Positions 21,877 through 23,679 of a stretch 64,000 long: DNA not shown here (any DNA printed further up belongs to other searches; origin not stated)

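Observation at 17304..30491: Two tandem fasciclin-SusC-SusD modules forming a PUL-like operon with no recognisable CAZyme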

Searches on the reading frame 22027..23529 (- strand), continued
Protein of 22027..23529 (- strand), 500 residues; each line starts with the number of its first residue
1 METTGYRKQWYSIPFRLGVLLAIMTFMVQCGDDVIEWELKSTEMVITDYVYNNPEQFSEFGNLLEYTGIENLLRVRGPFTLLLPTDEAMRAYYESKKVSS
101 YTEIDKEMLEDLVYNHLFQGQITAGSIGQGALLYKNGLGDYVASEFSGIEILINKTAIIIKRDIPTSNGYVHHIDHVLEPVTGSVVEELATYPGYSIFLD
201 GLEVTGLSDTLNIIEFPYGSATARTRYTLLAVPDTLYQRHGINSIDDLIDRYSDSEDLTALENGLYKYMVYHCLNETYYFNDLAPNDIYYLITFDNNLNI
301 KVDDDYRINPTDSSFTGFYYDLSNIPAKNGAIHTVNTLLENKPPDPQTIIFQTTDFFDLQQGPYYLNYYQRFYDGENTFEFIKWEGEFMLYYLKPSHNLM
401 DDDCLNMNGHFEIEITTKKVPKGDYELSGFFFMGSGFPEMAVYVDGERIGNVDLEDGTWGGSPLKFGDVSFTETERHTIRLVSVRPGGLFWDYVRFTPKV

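Call 52: fold_search(model_id=the predicted structure, library=pdb)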
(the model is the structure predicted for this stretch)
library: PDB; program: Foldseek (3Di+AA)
matches with E <= 10: 1597; with E <= 0.001: 184
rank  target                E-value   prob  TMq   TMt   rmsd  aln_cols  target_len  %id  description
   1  5yjg                  1.6e-15  1.00  0.33  0.29   7.8       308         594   19  Structural insights into periostin functions (released 2018-05-23)
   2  7asg                  4.2e-15  1.00  0.33  0.29   8.0       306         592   17  TGFBIp mutant R555W (released 2020-12-23)
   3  7asc_A                5.2e-15  1.00  0.26  0.23  16.5       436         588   14  TGFBIp mutant A546T (released 2020-12-23)
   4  1o70_A                8.2e-15  1.00  0.27  0.43  11.3       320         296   16  Novel Fold Revealed by the Structure of a FAS1 Domain Pair from the Insect Cell Adhesion Molecule Fasciclin I (released 2003-02-13)
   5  5yjh                  1.0e-14  1.00  0.32  0.28   8.5       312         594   19  Structural insights into periostin functions (released 2018-05-23)
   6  7as7                  1.2e-14  1.00  0.28  0.24  10.8       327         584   20  Crystal structure of the GCD-associated TGFBIp mutant R124H (released 2020-12-23)
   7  5nv6_A                1.2e-14  1.00  0.29  0.25   9.2       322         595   20  Structure of human transforming growth factor beta-induced protein (TGFBIp). (released 2017-08-09)
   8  5nv6_B                1.4e-14  1.00  0.28  0.25  10.2       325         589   21  Structure of human transforming growth factor beta-induced protein (TGFBIp). (released 2017-08-09)
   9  9nu9                  2.8e-09  1.00  0.37  0.37   8.6       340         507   14  X-ray Crystal Structure of Fission Yeast Fsc1 protein in C2 Symmetry (released 2026-04-01)
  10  9o0b                  2.9e-09  1.00  0.22  0.19  12.0       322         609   13  X-ray Crystal Structure of Fission Yeast Fsc1 protein in P43212 (released 2026-04-01)
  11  5y6p_A1               4.4e-09  1.00  0.25  0.55   3.8       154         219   23  Structure of the phycobilisome from the red alga Griffithsia pacifica (released 2017-11-15)
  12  5y6p_B1               5.5e-09  1.00  0.25  0.55   3.8       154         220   23  Structure of the phycobilisome from the red alga Griffithsia pacifica (released 2017-11-15)
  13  7ezx_4P               1.1e-08  1.00  0.25  0.57  11.1       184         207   22  Structure of the phycobilisome from the red alga Porphyridium purpureum in Middle Light (released 2022-09-28)
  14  2ltb_MODEL_1_A        3.0e-08  1.00  0.25  0.85   2.3       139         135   25  Wild-type FAS1-4 (released 2013-08-21)
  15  1x3b_MODEL_1_A        4.9e-08  1.00  0.25  0.81   3.2       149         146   24  Solution structure of the FAS1 domain of human transforming growth factor-beta induced protein IG-H3 (released 2005-11-02)
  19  8c18_MODEL_1_A        1.8e-06  1.00  0.26  0.60   8.3       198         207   15  Solution structure of carotenoid-binding protein AstaPo1 in complex with astaxanthin (released 2023-04-05)
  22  7ehg_C                6.3e-06  1.00  0.20  0.65   6.3       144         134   14  Crystal Structure of MiXBM (released 2022-03-30)
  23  7ehg_E                1.4e-05  1.00  0.20  0.64   6.3       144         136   14  Crystal Structure of MiXBM (released 2022-03-30)
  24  7ehg_G                1.8e-05  1.00  0.20  0.69   6.0       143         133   14  Crystal Structure of MiXBM (released 2022-03-30)
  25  2cdp_D                2.0e-05  1.00  0.20  0.67   6.0       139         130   16  Structure of a CBM6 in complex with neoagarohexaose (released 2006-02-08)
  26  7ehg_F                2.4e-05  1.00  0.20  0.65   6.2       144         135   14  Crystal Structure of MiXBM (released 2022-03-30)
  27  7ay3                  2.4e-05  1.00  0.19  0.61   4.7       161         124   14  Crystal structure of the CBM36-1 domain of a multidomain xylanase from the hindgut metagenome of Trinervitermes trinervo (released 2020-11-18)
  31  22iy                  3.6e-05  1.00  0.24  0.70   2.8       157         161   18  Crystal structure of the unliganded microalgal AstaP-pink1 carotenoprotein (released 2026-02-04)
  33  2w1w_A                3.8e-05  1.00  0.20  0.66   4.6       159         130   13  Native structure of a family 35 carbohydrate binding module from Clostridium thermocellum (released 2009-01-20)
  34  2w1w_B                3.8e-05  1.00  0.21  0.65   4.4       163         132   13  Native structure of a family 35 carbohydrate binding module from Clostridium thermocellum (released 2009-01-20)
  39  7ehg_A                5.0e-05  1.00  0.20  0.67   6.0       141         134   14  Crystal Structure of MiXBM (released 2022-03-30)
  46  2cdp_B                6.7e-05  1.00  0.20  0.69   5.9       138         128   15  Structure of a CBM6 in complex with neoagarohexaose (released 2006-02-08)
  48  2cdo_C                7.1e-05  1.00  0.20  0.64   5.7       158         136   13  structure of agarase carbohydrate binding module in complex with neoagarohexaose (released 2006-02-16)
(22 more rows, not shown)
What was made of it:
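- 22027..23529 (-): FAS500: lipoprotein with two FAS1 domains (about 40-340) and a C-terminal CBM6/35-like beta-sandwich (about 345-500). Foldseek hits the fasciclin I pair and TGFBIp at E 1e-15, and CBM6, CBM35, CBM36 and MiXBM at E 6e-6 to 7e-5 with target TM-scores 0.61-0.69 (call 52).
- On CBM6 / CBM35 carbohydrate-binding modules: Foldseek gives 2cdp and 2cdo (CBM6), 2w1w (CBM35), 7ay3 (CBM36) and 7ehg, at E 6e-6 to 7e-5 and target TM-scores 0.61-0.69 (call 52).
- FAS500 carries a CBM-like module (call 52). FAS500 has a CBM6/35-like domain (call 52).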

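Call 55: search_protein_families(library=pfam, proteins=[L078:5677-7944:-, L078:12114-14825:-, L078:15003-17201:+, L078:17379-18743:+, L074:809-3298:-, L044:18619-21435:+, L060:14787-17429:-, L046:16172-18061:+, L077:6073-8616:-, L052:4642-7437:+], max_evalue=0.001)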
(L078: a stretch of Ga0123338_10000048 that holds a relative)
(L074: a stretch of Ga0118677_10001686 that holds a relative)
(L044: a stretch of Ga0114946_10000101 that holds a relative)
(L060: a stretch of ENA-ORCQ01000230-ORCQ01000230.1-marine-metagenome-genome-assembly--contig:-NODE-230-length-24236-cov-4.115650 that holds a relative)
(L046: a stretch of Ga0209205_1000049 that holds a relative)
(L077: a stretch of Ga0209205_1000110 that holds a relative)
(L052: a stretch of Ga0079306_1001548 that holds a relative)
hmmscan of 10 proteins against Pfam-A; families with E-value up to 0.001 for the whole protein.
L078:5677-7944:- (755 aa): 1 family
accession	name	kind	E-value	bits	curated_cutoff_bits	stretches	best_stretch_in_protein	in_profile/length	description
PF01384.25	PHO4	-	7.9e-25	88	33.7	2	24-335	3-261/350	Phosphate transporter family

L078:12114-14825:- (903 aa): 8 families
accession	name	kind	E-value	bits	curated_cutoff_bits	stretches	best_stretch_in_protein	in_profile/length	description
PF13245.12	AAA_19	-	4.1e-09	37.2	25.1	1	313-358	85-130/134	AAA domain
PF01443.25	Viral_helicase1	-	4.5e-09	36.9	21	0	308-492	47-195/228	Viral superfamily 1 RNA helicase core domain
PF13173.12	AAA_14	-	1.5e-07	31.9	27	0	300-358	42-103/129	AAA domain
PF00580.27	UvrD-helicase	-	1.6e-07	31.7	23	1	310-358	204-252/271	UvrD/REP helicase N-terminal domain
PF09848.15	SLFN-g3_helicase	-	1.4e-06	28.3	24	0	310-409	71-181/354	Schlafen group 3, DNA/RNA helicase domain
PF02562.22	PhoH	-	8.4e-06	25.9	27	0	321-361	122-162/205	PhoH-like protein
PF13538.12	UvrD_C_2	-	1.5e-05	25.2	27.4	0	476-504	4-35/52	UvrD-like helicase C-terminal domain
PF13361.12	UvrD_C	-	0.00068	19.6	25.6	1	472-556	285-345/350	UvrD-like helicase C-terminal domain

L078:15003-17201:+ (732 aa): 1 family
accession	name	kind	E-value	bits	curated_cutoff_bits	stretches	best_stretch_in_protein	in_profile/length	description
PF04055.27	Radical_SAM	-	6.2e-11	43.2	29.5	1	354-512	4-164/166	Radical SAM superfamily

L078:17379-18743:+ (454 aa): 2 families
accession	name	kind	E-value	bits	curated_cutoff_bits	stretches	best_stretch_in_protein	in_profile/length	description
PF01120.23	Alpha_L_fucos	-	7.2e-86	289.2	25.2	1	31-340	27-345/345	Alpha-L-fucosidase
PF14871.12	GHL6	-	3.4e-05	24.5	35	1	82-159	1-73/132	Hypothetical glycosyl hydrolase 6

L074:809-3298:- (829 aa): 1 family
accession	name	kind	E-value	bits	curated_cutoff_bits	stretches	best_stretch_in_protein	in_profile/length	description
PF01564.23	Spermine_synth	-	9e-17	61.6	22.9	1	385-509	2-130/186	Spermine/spermidine synthase domain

L044:18619-21435:+ (939 aa): 3 families
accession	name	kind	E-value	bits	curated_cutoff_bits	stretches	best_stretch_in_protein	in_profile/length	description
PF08757.17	CotH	-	3.9e-17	63.2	23.8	1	286-630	1-299/322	CotH kinase protein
PF13290.12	CHB_HEX_C_1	-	6.5e-07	29.6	22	0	688-720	4-34/67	Chitobiase/beta-hexosaminidase C-terminal domain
PF13287.12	Fn3_assoc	-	0.00014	22.3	23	0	706-719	9-22/59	Fn3 associated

L060:14787-17429:- (880 aa): 7 families
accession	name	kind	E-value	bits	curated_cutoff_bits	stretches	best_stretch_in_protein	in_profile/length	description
PF22816.2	CatAgl_D2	-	6.9e-26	91.4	27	1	195-504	13-333/389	Alpha-1,3-glucanase catalytic domain D2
PF22815.2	CatAgl_D1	-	3.2e-22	79.7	27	1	28-176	2-159/159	Alpha-1,3-glucanase catalytic domain D1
PF02368.24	Big_2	-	6.4e-17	61.7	22.8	1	572-646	1-75/79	Bacterial Ig-like domain (group 2)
PF13229.12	Beta_helix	-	9.9e-14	51.7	25.9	2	270-371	62-157/158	Right handed beta helix region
PF18962.6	Por_Secre_tail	-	5.3e-09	36.7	27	1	800-879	1-75/75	Secretion system C-terminal sorting domain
PF12708.12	Pect-lyase_RHGA_epim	-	1.4e-05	25.4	27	0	196-383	21-192/213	Rhamnogalacturonase A/epimerase, pectate lyase-like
PF14200.12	RicinB_lectin_2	-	1.6e-05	25.9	25.6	0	657-715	12-77/89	Ricin-type beta-trefoil lectin domain-like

L046:16172-18061:+ (629 aa): 3 families
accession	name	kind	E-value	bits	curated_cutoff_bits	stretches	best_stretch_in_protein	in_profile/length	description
PF04015.17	DUF362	-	5.2e-10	40.2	24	1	260-447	36-200/200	Domain of unknown function (DUF362)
PF13860.13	FlgD_ig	-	0.00039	20.8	27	0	564-609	20-69/79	FlgD Ig-like domain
PF13585.12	CHU_C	-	0.0008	19.9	27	0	566-615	26-72/86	CHU_C Type IX secretion signal domain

L077:6073-8616:- (847 aa): 3 families
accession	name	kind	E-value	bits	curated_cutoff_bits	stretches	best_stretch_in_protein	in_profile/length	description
PF07715.20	Plug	-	9.7e-08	32.9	23.9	1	241-316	27-106/107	TonB-dependent Receptor Plug Domain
PF13715.12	CarbopepD_reg_2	-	2.4e-06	27.9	32.2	1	122-201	1-86/88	CarboxypepD_reg-like domain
PF13620.12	CarboxypepD_reg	-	4.8e-05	24.1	32.3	1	122-178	2-63/82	Carboxypeptidase regulatory-like domain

L052:4642-7437:+ (931 aa): 3 families
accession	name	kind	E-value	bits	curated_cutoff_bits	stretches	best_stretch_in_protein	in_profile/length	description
PF02837.24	Glyco_hydro_2_N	-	9.7e-14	52.1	28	1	45-163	3-133/169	Glycosyl hydrolases family 2, sugar binding domain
PF00703.27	Glyco_hydro_2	-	8.2e-13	49.5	23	1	197-294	2-109/109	Glycosyl hydrolases family 2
PF02836.23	Glyco_hydro_2_C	-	3.2e-08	33.5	21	1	311-524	10-213/302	Glycosyl hydrolases family 2, TIM barrel domain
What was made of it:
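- One cassette adjoins a GH87-like alpha-1,3-glucanase (L060, call 55). L060 has a GH87-like alpha-1,3-glucanase next to the cassette (call 55).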

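Call 68: search_protein_families(library=pfam, proteins=[L027:17424-19691:+, L010:16362-18410:-, L021:2-1633:+, L026:3-2111:+], max_evalue=0.01)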
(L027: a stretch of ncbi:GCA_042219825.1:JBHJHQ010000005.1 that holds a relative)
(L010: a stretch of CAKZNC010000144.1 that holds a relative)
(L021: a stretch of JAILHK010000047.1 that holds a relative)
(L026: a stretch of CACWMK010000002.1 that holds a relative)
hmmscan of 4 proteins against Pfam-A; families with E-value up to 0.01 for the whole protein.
L027:17424-19691:+ (755 aa): 3 families
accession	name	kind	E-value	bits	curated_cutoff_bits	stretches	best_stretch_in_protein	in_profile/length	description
PF00933.27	Glyco_hydro_3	-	4.4e-63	214.1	27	1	46-360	1-316/316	Glycosyl hydrolase family 3 N terminal domain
PF01915.27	Glyco_hydro_3_C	-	3.1e-52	177.9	31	1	400-641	1-200/200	Glycosyl hydrolase family 3 C-terminal domain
PF14310.12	Fn3-like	-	3.8e-26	91.4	25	1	675-744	1-71/71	Fibronectin type III-like domain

L010:16362-18410:- (682 aa): 6 families
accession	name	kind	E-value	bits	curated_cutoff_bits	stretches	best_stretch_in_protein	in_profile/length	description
PF00722.28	Glyco_hydro_16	-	1.4e-25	90.2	22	1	73-255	7-164/175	Glycosyl hydrolases family 16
PF19408.5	PKD_6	-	4.4e-16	59.4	25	2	360-426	9-76/82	PKD-like domain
PF03935.22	SKN1_KRE6_Sbg1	-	7.8e-14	51.4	30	2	31-150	111-233/501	Beta-glucan synthesis-associated protein SKN1/KRE6/Sbg1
PF03422.21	CBM_6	-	1.9e-09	38.3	28.9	1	480-591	7-124/125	Carbohydrate binding module (family 6)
PF18962.6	Por_Secre_tail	-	5.4e-09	36.7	27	1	609-678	1-72/75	Secretion system C-terminal sorting domain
PF18099.7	CBM_35_2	-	4e-06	27.3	23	1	490-585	13-107/112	Carbohydrate binding module (family 35)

L021:2-1633:+ (543 aa): 0 families

L026:3-2111:+ (702 aa): 1 family
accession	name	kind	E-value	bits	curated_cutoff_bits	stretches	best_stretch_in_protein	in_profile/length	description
PF06964.18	Alpha-L-AF_C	-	0.0036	18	27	0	19-70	111-165/165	Alpha-L-arabinofuranosidase C-terminal domain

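Call 71: search_protein_families(library=pfam, alignment_id=A4, max_evalue=0.0001)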
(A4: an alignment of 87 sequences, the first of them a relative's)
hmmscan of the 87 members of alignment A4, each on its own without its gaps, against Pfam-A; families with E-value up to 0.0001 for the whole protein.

A. member 1, L027:15336-17072:+ (578 aa): 3 families
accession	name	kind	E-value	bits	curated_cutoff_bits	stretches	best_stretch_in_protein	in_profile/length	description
PF06452.16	CBM9_1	-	1.2e-17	64.9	23.4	1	36-232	1-183/185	Carbohydrate family 9 binding domain-like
PF18962.6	Por_Secre_tail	-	1.9e-11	44.5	27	1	510-576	1-73/75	Secretion system C-terminal sorting domain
PF02368.24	Big_2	-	2.9e-09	37.2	22.8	1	240-310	2-71/79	Bacterial Ig-like domain (group 2)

B. families by the number of members that match (of 87 scanned): 110 families (the first 25 are shown)
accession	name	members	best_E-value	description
PF18962.6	Por_Secre_tail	18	2.8e-15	Secretion system C-terminal sorting domain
PF06452.16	CBM9_1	10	5.5e-37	Carbohydrate family 9 binding domain-like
PF02368.24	Big_2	9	6.4e-17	Bacterial Ig-like domain (group 2)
PF03422.21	CBM_6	6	3.6e-45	Carbohydrate binding module (family 6)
PF18099.7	CBM_35_2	6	3e-29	Carbohydrate binding module (family 35)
PF00150.24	Cellulase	5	5.2e-30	Cellulase (glycosyl hydrolase family 5)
PF19529.4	DUF6057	4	2.7e-65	Family of unknown function (DUF6057)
PF00293.34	NUDIX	4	2.4e-10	NUDIX domain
PF08757.17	CotH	3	2e-23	CotH kinase protein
PF21906.2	NrtR_WHD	3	2.6e-23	NrtR DNA-binding winged helix domain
PF01609.27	DDE_Tnp_1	3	6.7e-20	Transposase DDE domain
PF13290.12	CHB_HEX_C_1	3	2.4e-11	Chitobiase/beta-hexosaminidase C-terminal domain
PF19368.5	AraR_C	3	2.5e-10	AraR C-terminal winged HTH domain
PF01384.25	PHO4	2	2e-88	Phosphate transporter family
PF00781.29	DAGK_cat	2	3.7e-32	Diacylglycerol kinase catalytic domain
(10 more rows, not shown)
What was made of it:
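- Among 87 flanking proteins: Por_Secre_tail 18, CBM9_1 10, CBM_6 6, CBM_35_2 6, GH5 5, CotH 3 (call 71).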
